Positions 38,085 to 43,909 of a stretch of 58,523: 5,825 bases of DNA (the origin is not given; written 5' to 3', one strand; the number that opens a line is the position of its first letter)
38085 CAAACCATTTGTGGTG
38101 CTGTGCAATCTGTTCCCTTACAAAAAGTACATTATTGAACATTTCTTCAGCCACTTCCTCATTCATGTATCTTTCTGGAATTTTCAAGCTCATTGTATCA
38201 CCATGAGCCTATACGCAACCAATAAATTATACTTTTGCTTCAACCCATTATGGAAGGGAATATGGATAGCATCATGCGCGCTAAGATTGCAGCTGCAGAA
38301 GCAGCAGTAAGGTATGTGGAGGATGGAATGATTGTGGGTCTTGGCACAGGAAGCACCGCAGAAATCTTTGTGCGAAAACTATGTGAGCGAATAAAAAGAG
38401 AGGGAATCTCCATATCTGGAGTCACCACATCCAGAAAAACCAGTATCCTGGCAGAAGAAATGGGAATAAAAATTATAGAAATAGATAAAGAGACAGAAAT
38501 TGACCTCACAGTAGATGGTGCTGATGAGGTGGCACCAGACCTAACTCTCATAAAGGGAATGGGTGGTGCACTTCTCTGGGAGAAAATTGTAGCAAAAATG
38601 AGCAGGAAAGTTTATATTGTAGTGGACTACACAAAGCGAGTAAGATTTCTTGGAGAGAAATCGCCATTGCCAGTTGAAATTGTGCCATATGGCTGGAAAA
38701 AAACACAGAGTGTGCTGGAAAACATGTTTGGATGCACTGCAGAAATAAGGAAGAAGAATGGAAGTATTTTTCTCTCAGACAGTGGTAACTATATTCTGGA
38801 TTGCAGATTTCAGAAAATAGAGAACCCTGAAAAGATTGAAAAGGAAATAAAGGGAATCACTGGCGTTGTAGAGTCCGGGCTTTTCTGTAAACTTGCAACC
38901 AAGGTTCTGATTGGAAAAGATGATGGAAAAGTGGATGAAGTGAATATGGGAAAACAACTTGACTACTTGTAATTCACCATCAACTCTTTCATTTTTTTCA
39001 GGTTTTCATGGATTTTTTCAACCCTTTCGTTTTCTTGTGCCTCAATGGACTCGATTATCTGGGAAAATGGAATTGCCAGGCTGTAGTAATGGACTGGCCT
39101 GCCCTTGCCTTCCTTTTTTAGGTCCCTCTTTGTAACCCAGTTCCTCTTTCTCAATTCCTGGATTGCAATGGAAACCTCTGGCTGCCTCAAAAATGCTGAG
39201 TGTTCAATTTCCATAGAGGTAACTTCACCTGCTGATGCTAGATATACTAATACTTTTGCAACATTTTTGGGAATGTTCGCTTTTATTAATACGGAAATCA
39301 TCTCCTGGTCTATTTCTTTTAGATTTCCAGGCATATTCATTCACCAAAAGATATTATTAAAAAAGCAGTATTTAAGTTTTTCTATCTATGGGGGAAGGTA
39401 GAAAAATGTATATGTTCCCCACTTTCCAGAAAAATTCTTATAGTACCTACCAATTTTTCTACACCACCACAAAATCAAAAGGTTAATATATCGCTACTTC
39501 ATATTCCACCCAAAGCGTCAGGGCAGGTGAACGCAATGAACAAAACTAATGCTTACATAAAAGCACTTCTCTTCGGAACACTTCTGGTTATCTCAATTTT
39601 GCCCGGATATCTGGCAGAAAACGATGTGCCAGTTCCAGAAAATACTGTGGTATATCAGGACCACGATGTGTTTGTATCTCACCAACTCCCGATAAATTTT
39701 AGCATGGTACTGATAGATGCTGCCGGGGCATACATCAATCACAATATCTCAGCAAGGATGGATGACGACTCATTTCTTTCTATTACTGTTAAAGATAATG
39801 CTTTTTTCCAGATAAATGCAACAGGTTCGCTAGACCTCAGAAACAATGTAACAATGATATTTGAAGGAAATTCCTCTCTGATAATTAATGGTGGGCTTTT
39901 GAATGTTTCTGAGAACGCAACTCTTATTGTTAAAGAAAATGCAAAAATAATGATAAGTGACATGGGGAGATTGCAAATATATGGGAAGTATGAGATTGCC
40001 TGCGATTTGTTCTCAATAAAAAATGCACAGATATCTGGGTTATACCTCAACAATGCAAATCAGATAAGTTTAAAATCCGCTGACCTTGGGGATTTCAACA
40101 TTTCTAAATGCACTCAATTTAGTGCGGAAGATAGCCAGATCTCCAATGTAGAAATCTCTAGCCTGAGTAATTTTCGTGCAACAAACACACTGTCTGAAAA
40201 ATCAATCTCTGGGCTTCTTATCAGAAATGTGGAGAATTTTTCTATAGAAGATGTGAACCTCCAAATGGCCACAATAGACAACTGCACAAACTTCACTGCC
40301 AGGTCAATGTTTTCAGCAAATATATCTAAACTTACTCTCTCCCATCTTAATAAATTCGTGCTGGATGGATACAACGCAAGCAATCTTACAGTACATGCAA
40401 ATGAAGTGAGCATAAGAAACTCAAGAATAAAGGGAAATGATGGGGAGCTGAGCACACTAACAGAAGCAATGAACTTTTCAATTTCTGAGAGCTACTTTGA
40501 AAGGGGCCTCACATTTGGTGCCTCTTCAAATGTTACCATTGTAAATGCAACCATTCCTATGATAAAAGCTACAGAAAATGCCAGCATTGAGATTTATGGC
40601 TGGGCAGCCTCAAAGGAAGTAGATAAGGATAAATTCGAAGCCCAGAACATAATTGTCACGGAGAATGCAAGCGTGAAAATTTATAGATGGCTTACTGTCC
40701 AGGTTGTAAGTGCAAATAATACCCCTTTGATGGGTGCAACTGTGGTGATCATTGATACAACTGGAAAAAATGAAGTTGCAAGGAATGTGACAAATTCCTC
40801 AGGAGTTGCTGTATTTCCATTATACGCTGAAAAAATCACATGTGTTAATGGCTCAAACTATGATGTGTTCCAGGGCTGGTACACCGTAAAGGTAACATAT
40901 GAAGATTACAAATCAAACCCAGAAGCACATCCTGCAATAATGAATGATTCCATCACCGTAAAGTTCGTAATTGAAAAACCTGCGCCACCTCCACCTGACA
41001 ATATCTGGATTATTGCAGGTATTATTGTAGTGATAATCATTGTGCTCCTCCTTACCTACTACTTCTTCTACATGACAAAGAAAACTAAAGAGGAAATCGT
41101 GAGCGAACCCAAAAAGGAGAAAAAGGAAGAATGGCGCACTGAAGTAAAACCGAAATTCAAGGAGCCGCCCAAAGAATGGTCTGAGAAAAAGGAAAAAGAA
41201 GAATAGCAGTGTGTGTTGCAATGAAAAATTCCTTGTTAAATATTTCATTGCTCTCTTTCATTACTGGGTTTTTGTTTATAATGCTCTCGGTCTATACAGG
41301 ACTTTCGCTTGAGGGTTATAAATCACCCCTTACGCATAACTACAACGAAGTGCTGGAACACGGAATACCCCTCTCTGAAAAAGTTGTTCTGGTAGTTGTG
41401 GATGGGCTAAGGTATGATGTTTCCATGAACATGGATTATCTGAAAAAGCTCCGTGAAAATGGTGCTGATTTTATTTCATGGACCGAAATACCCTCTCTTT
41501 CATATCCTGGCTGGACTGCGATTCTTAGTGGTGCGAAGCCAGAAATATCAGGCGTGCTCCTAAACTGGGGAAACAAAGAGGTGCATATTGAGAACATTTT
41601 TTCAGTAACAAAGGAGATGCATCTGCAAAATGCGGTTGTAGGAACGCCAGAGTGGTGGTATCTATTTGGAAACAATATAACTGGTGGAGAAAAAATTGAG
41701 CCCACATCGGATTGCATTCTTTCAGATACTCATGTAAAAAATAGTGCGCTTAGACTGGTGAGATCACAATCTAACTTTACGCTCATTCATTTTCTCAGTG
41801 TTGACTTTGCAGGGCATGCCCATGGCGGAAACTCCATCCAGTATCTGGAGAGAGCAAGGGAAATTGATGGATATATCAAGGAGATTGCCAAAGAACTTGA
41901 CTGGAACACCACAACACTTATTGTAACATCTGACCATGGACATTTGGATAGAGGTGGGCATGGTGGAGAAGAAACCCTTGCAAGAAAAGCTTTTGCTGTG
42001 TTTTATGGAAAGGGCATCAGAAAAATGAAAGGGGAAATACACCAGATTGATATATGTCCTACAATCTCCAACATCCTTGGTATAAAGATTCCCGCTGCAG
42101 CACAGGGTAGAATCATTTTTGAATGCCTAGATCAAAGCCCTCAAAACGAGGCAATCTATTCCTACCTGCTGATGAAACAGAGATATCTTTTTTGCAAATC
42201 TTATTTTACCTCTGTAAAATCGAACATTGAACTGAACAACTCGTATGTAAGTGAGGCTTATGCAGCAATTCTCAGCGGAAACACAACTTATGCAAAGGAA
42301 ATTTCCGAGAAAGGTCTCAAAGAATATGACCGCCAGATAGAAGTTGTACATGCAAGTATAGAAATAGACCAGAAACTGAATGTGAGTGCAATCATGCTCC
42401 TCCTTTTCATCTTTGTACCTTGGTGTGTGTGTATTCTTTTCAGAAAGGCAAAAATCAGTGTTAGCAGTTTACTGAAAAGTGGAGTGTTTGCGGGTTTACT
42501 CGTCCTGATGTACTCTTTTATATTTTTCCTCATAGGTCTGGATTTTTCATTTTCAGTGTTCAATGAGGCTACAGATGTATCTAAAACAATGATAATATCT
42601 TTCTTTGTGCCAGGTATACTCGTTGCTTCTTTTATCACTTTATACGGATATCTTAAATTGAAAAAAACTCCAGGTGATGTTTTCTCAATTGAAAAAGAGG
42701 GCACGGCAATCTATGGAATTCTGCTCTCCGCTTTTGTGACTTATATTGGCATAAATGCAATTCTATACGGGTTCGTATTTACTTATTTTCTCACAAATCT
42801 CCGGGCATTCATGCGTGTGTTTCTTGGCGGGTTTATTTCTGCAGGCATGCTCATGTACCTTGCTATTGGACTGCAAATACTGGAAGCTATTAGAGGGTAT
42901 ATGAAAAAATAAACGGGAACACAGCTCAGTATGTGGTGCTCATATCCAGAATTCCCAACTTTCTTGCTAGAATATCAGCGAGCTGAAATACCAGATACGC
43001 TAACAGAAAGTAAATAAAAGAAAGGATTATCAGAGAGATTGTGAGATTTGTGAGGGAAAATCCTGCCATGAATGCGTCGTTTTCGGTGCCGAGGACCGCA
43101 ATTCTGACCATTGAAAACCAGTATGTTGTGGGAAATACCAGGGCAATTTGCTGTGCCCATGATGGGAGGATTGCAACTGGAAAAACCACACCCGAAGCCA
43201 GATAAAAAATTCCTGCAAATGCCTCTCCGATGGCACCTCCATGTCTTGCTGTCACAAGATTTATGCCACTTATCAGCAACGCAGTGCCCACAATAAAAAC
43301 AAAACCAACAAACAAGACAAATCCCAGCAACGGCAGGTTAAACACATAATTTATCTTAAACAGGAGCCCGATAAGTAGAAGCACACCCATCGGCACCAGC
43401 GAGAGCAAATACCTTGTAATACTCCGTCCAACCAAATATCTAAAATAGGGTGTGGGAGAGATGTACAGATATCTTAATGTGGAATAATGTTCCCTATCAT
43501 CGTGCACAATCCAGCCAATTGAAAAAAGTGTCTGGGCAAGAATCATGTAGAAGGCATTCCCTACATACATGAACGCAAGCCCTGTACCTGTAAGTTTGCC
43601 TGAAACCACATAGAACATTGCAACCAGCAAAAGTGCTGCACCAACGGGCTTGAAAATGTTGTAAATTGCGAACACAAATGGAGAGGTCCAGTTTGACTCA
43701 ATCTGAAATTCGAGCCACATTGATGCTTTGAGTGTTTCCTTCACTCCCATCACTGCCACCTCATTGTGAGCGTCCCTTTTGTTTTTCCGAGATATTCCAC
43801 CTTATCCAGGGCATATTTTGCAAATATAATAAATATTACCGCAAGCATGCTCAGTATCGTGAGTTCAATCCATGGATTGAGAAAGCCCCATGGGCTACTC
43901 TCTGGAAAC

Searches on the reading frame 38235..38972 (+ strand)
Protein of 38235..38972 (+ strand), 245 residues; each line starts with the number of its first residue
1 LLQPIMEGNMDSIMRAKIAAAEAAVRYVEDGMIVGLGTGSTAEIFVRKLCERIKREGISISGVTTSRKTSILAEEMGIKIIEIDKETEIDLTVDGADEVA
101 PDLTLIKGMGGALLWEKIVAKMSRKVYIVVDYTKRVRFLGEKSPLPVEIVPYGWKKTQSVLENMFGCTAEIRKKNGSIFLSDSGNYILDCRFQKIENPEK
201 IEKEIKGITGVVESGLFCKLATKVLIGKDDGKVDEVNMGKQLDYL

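Call 10: search_protein_families(library=pfam, proteins=[window:38235-38972:+], max_evalue=0.001)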
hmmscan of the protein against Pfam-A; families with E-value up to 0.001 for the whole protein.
window:38235-38972:+ (245 aa): 2 families
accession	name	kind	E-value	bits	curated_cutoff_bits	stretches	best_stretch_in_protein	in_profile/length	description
PF06026.20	Rib_5-P_isom_A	-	1.8e-61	207.2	26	1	62-231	2-173/173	Ribose 5-phosphate isomerase A (phosphoriboisomerase A)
PF00455.28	DeoRC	-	1.7e-06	28.6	31.8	1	15-53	4-42/160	DeoR C terminal sensor domain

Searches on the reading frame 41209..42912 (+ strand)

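Call 11: search_protein_families(library=pfam, proteins=[window:41209-42912:+], max_evalue=0.001)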
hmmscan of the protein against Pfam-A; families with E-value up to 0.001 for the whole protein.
window:41209-42912:+ (567 aa): 4 families
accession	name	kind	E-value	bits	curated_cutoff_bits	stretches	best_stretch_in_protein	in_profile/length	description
PF01663.27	Phosphodiest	-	1.6e-18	67.9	23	2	172-245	145-221/342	Type I phosphodiesterase / nucleotide pyrophosphatase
PF08665.17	PglZ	-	1.6e-06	28.7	25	0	57-114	1-60/179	PglZ domain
PF01676.23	Metalloenzyme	-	2.2e-06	27.8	24.3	1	160-244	110-201/252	Metalloenzyme superfamily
PF00884.28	Sulfatase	-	1.6e-05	24.8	25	1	60-292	4-301/301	Sulfatase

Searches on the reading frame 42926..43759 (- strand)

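Call 11: search_protein_families(library=pfam, proteins=[window:42926-43759:-], max_evalue=0.001)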
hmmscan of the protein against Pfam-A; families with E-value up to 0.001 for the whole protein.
window:42926-43759:- (277 aa): 2 families
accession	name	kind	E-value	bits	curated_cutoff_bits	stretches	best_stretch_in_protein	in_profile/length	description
PF01061.29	ABC2_membrane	-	6.3e-11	42.6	26.9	1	14-221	7-209/211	ABC-2 type transporter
PF12698.13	ABC2_membrane_3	-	5.5e-09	36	31.6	1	59-256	158-347/347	ABC-2 family transporter protein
